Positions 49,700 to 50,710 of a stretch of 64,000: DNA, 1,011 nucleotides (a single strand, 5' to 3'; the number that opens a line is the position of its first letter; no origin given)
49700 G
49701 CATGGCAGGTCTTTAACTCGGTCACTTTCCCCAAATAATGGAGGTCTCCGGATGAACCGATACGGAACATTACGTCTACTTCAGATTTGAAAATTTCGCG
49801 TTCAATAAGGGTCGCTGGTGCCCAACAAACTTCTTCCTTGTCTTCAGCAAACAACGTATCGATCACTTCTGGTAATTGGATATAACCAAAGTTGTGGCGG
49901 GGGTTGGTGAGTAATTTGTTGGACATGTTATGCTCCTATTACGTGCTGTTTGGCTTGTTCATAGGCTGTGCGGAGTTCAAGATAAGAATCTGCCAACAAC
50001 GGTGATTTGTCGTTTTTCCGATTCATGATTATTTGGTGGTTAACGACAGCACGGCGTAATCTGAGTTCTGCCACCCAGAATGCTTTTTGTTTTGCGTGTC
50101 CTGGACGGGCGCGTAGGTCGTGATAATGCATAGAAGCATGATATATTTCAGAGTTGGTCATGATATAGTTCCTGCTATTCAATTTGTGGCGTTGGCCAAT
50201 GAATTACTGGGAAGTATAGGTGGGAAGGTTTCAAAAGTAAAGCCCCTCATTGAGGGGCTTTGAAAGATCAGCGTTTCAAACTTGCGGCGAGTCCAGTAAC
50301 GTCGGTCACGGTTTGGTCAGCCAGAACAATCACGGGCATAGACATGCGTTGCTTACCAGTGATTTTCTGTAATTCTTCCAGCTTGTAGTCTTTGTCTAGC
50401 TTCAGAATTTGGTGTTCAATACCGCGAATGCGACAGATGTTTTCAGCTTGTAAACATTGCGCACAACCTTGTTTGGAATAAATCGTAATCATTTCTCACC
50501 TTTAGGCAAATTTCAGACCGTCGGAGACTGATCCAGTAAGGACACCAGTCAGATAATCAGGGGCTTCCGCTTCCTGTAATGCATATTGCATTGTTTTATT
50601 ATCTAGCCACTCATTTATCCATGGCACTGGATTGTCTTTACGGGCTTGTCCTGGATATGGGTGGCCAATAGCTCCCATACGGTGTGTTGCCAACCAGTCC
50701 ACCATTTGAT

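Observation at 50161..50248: Reiterated terminator-promoter-RBS module on the minus strand with a conserved translation-initiation context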

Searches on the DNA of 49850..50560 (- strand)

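Call 53: search_dna_similar(query=window:49850-50560:-, collection=phages, mode=near, rows=spread, max_rows=30)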
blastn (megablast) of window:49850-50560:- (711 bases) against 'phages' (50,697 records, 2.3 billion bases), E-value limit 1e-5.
Records with a match: 192; places in all: 192; records where one place covers at least 80% of the query: 148.
Best place of each record, by identity: >=99% 26; 95-99% 104; 90-95% 44; 80-90% 15; 60-80% 3.
By first word of the organism name: Salmonella 161; Escherichia 20; Enterobacter 3; Dickeya 3; Shigella 2; Pseudomonas 1; Enterococcus 1; Yersinia 1.
By host as written in the record: - 27; Salmonella enterica 26; Salmonella enterica subsp. enterica serovar Enteritidis PT1 21; Salmonella enterica subsp. enterica serovar Typhimurium 14; Salmonella sp. 9; Escherichia coli O157:H7 9; Salmonella enterica serovar Typhimurium 7; Salmonella enterica subsp. enterica serovar Enteritidis 5; and 46 more.
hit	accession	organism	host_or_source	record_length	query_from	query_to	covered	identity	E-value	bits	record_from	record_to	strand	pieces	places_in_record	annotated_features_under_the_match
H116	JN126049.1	Salmonella typhimurium phage PhiSH19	Salmonella typhimurium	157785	1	711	100%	99.7%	0e+0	1303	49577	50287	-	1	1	putative uncharacterized protein | Nrdb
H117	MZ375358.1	Salmonella phage SenALZ1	-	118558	1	711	100%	99.3%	0e+0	1286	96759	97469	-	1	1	glutaredoxin | hypothetical protein (x2) | NrdB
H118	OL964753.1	Salmonella phage selz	-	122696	1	711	100%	99.3%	0e+0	1286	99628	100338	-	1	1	hypothetical protein (x3) | NrdB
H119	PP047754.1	Escherichia phage KEP4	Escherichia coli ATCC 35150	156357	1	711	100%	99.0%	0e+0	1275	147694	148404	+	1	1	record has no annotation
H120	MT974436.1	Salmonella phage ISTP3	Salmonella enterica subsp. enterica ...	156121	1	711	100%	98.9%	0e+0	1269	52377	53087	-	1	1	hypothetical protein (x2) | glutaredoxin | ribonucleotide-diphosphate reductase beta subunit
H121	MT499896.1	Salmonella phage vB_SentM_sal1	Salmonella enterica subsp. enterica ...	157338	1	711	100%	98.9%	0e+0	1269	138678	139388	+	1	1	hypothetical protein (x2) | glutaredoxin | ribonucleotide reductase small chain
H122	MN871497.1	Salmonella phage Se-I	Salmonella enterica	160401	1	711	100%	98.9%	0e+0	1267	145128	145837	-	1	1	record has no annotation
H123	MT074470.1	Salmonella phage heyday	Salmonella enterica subsp. enterica ...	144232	1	711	100%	98.7%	0e+0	1262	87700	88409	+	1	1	hypothetical protein (x2) | putative glutaredoxin | ribonucleotide reductase of class Ia (aerobic) alpha subunit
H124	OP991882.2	Salmonella phage SPTD1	Salmonella enterica subsp. enterica ...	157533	1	711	100%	98.6%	0e+0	1258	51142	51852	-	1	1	hypothetical protein (x3) | ribonucleoside-diphosphate reductase class Ia beta subunit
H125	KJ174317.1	Salmonella phage vB-SalM-SJ2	-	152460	1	711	100%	98.3%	0e+0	1247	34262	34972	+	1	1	hypothetical protein (x2) | putative glutaredoxin | ribonucleotide diphosphate reductase beta subunit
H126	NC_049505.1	Salmonella phage barely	Salmonella enterica subsp. enterica ...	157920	1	711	100%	98.0%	0e+0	1234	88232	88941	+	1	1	hypothetical protein (x2) | putative glutaredoxin | ribonucleotide reductase class Ia beta subunit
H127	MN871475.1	Pseudomonas phage Pa-sanjiao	Pseudomonas aeruginosa PAO1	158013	1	711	100%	97.5%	0e+0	1214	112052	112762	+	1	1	record has no annotation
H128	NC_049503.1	Salmonella phage aagejoakim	Salmonella enterica subsp. enterica ...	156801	1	708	100%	97.7%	0e+0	1218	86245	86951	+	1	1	hypothetical protein (x2) | putative glutaredoxin | ribonucleotide reductase class Ia beta subunit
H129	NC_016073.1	Salmonella phage SFP10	Salmonella sp. and Escherichia coli O157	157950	1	711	100%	97.2%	0e+0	1203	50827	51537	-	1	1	hypothetical protein (x2) | glutaredoxin | ribonucleotide reductase class Ia beta subunit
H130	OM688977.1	Salmonella phage STP55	Salmonella enterica subsp. enterica ...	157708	1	711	100%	97.0%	0e+0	1197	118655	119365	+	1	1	hypothetical protein (x2) | glutaredoxin | ribonucleotide-diphosphate reductase beta subunit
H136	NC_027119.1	Salmonella phage Det7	Salmonella enterica serovar Typhimurium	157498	1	708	100%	95.0%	0e+0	1124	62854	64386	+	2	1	86: homing endonuclease | 87: hypothetical protein | 85: glutaredoxin | 88: hypothetical protein | 84: ribonucleotide reductase class Ia beta subunit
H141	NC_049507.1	Salmonella phage pertopsoe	Salmonella enterica subsp. enterica ...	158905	1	402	57%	99.0%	0e+0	719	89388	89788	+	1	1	putative glutaredoxin | hypothetical protein | ribonucleotide reductase class Ia beta subunit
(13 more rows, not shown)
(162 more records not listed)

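Call 55: get_annotated_region(hit=H141, flank=2000)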
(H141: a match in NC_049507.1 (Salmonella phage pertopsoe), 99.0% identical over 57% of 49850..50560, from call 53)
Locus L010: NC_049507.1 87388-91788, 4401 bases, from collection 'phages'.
description: Salmonella phage pertopsoe, complete genome.
organism: Salmonella phage pertopsoe (NCBI taxid 2713310)
taxonomy: Viruses; Duplodnaviria; Heunggongvirae; Uroviricota; Caudoviricetes; Ackermannviridae; Cvivirinae; Kuttervirus; Kuttervirus pertopsoe
host: Salmonella enterica subsp. enterica serovar Enteritidis PT1; source: wastewater; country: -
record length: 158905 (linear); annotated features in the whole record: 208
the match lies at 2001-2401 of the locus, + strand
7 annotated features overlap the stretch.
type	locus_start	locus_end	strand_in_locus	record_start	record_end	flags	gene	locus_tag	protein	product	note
CDS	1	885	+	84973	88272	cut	-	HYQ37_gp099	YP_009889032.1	NrdA-like aerobic NDP reductase large subunit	ribonucleotide reductase of class Ia (aerobic) alpha subunit [Salmonella phage 38]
CDS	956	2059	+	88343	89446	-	-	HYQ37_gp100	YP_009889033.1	ribonucleotide reductase class Ia beta subunit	PVOGs: VOG7880; ribonucleotide reductase of class Ia (aerobic) alpha subunit [Salmonella phage 38]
CDS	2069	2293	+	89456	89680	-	-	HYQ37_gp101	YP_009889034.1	putative glutaredoxin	PVOGs: VOG4549; putative glutaredoxin [Serratia phage phiMAM1]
CDS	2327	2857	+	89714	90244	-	-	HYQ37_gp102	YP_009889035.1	hypothetical protein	PVOGs: VOG3085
CDS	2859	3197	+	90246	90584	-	-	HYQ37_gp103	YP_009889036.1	hypothetical protein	PVOGs: VOG3084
CDS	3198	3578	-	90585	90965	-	-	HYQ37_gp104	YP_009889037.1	baseplate wedge subunit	PVOGs: VOG4550; putative baseplate wedge subunit [Salmonella phage 38]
CDS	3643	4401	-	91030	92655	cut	-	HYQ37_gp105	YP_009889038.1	baseplate hub subunit and tail lysozyme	baseplate hub subunit and tail lysozyme [Erwinia phage phiEa2809]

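Call 56: get_annotated_region(hit=H136, flank=600)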
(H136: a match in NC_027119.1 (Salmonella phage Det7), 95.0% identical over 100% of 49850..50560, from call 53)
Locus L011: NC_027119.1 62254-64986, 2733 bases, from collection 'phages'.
description: Salmonella phage Det7, complete genome.
organism: Salmonella phage Det7 (NCBI taxid 454798)
taxonomy: Viruses; Duplodnaviria; Heunggongvirae; Uroviricota; Caudoviricetes; Ackermannviridae; Cvivirinae; Kuttervirus; Kuttervirus Det7
host: Salmonella enterica serovar Typhimurium; source: -; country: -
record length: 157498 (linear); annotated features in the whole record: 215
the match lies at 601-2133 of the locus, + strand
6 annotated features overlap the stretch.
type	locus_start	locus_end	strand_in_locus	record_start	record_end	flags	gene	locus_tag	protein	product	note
CDS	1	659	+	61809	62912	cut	84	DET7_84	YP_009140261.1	ribonucleotide reductase class Ia beta subunit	T4 NrdB-like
CDS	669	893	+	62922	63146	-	85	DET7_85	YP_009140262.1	glutaredoxin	-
CDS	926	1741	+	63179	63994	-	86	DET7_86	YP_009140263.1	homing endonuclease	T4 MobB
CDS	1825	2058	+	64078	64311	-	87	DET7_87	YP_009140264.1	hypothetical protein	-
CDS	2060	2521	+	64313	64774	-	88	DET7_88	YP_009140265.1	hypothetical protein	-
CDS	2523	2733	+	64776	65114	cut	89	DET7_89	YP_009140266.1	hypothetical protein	-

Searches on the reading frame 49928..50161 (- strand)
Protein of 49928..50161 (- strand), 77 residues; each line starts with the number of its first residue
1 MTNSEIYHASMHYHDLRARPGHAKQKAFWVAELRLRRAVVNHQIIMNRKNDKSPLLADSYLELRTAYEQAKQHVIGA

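Call 70: search_protein_families(library=pfam, proteins=[window:49928-50161:-], max_evalue=0.01)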
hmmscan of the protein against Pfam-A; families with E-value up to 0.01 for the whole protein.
window:49928-50161:- (77 aa): 0 families

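Call 71: search_protein_families(library=phrogs, proteins=[window:49928-50161:-], max_evalue=0.001)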
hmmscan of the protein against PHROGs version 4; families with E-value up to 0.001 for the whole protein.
window:49928-50161:- (77 aa): 3 families
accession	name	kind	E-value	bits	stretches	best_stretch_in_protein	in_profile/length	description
phrog_5206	-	unknown function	8.7e-46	155.1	1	1-77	1-78/78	-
phrog_14468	-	unknown function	7.9e-08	33.1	1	16-56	9-49/68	-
phrog_4535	-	unknown function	2.2e-06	28.6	1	10-53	4-47/80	-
